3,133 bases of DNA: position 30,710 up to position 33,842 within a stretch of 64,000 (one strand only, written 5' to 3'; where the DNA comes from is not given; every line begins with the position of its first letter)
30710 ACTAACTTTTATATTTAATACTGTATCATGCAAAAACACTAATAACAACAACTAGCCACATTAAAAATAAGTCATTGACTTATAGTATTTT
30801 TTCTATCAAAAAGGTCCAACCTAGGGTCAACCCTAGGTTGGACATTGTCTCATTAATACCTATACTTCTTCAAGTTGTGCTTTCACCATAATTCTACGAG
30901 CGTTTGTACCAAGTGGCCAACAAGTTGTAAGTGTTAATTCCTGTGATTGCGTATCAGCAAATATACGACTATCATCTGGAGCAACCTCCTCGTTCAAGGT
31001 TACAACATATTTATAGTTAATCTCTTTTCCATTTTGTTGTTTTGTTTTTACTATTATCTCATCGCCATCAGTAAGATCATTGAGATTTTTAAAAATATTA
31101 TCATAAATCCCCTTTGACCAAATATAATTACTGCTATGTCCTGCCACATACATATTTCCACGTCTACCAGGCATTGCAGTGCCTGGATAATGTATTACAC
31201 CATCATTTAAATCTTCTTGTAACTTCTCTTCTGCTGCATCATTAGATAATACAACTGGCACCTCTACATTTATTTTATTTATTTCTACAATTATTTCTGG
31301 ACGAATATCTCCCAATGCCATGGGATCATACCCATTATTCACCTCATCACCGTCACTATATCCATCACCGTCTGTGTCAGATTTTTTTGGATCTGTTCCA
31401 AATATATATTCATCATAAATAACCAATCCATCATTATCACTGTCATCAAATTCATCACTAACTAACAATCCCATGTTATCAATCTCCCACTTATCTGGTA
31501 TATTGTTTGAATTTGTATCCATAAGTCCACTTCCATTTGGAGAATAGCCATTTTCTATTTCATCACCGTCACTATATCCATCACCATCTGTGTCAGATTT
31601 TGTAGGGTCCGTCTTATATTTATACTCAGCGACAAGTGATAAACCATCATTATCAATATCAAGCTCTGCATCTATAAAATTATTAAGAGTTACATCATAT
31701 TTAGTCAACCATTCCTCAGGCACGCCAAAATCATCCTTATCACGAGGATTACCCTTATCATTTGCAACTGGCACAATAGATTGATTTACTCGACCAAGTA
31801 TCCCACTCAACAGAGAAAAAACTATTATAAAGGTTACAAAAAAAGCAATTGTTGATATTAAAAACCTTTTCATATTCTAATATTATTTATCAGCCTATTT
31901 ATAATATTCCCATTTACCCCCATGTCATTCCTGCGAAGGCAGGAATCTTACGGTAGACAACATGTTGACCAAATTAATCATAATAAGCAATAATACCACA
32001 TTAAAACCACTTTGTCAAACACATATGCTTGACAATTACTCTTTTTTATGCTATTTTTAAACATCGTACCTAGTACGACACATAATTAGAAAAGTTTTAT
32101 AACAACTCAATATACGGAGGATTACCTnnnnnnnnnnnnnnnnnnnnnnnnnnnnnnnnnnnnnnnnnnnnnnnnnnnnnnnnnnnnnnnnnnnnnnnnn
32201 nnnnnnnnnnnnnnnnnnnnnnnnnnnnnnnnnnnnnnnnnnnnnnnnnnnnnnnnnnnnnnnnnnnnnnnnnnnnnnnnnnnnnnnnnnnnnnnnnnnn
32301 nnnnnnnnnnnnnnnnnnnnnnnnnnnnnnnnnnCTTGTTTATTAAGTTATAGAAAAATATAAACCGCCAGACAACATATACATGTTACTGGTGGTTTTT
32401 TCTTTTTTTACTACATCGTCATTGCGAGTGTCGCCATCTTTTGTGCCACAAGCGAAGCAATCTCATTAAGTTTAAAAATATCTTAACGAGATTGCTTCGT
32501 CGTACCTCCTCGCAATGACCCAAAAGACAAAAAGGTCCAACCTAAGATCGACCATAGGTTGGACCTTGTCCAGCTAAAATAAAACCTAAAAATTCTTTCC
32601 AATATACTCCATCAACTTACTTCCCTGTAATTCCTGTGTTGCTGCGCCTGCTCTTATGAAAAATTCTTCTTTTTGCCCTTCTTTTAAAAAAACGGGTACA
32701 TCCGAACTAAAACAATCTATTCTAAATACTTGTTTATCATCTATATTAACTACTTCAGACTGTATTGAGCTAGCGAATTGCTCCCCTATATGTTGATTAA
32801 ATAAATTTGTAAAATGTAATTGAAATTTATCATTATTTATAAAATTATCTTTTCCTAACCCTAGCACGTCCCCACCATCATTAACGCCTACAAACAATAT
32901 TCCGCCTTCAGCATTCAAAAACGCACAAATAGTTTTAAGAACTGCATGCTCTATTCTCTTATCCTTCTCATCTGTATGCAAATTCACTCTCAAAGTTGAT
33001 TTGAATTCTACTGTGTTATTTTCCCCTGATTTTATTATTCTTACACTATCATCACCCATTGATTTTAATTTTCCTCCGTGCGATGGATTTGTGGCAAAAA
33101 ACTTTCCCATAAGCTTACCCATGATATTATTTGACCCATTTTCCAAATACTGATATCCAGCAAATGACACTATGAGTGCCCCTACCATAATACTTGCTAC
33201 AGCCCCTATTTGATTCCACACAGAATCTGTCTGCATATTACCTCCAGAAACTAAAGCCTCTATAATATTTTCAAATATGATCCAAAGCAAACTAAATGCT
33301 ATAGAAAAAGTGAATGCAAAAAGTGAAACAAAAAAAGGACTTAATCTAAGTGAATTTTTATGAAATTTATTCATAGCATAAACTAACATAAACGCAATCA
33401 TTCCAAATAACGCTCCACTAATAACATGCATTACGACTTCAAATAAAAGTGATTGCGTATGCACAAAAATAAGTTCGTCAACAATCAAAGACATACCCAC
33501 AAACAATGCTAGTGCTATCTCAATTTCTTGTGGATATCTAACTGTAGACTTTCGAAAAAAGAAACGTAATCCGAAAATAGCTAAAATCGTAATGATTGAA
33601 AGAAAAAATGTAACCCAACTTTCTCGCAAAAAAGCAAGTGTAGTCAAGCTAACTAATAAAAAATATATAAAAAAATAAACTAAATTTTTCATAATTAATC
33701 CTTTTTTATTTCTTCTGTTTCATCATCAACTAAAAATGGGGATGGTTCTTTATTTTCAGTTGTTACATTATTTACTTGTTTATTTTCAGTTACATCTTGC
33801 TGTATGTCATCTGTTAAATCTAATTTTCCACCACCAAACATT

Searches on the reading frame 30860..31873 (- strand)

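Call 35: search_protein_families(library=pfam, proteins=[window:30860-31873:-], max_evalue=0.01)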
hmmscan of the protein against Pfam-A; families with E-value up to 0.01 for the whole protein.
window:30860-31873:- (337 aa): 3 families
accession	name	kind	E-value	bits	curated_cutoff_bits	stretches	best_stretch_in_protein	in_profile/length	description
PF04203.18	Sortase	-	9.3e-27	93.7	26.6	1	196-334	1-124/125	Sortase domain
PF18884.5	TSP3_bac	-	2.4e-13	50.1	25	2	166-184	1-19/22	Bacterial TSP3 repeat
PF03495.19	Binary_toxB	-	7e-07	29.8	25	1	45-107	2-61/78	Clostridial binary toxin B/anthrax toxin PA Ca-binding domain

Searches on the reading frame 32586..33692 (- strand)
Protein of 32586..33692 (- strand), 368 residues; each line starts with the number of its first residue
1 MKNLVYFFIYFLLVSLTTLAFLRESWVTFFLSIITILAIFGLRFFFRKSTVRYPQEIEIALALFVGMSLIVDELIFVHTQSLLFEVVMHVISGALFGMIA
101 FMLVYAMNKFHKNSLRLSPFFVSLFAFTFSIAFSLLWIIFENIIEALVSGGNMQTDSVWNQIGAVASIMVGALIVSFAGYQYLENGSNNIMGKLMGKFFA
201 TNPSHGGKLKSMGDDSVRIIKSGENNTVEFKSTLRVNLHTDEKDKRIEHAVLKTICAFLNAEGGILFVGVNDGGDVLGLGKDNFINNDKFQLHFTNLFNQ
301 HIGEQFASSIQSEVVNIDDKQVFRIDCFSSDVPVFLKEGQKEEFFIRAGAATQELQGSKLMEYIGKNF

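Call 35: search_protein_families(library=pfam, proteins=[window:32586-33692:-], max_evalue=0.01)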
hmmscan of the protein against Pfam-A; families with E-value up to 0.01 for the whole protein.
window:32586-33692:- (368 aa): 1 family
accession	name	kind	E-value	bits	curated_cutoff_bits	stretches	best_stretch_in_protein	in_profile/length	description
PF04326.19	SLFN_AlbA_2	-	3.4e-20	73.2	25.3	1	224-355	1-117/118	Schlafen, AlbA_2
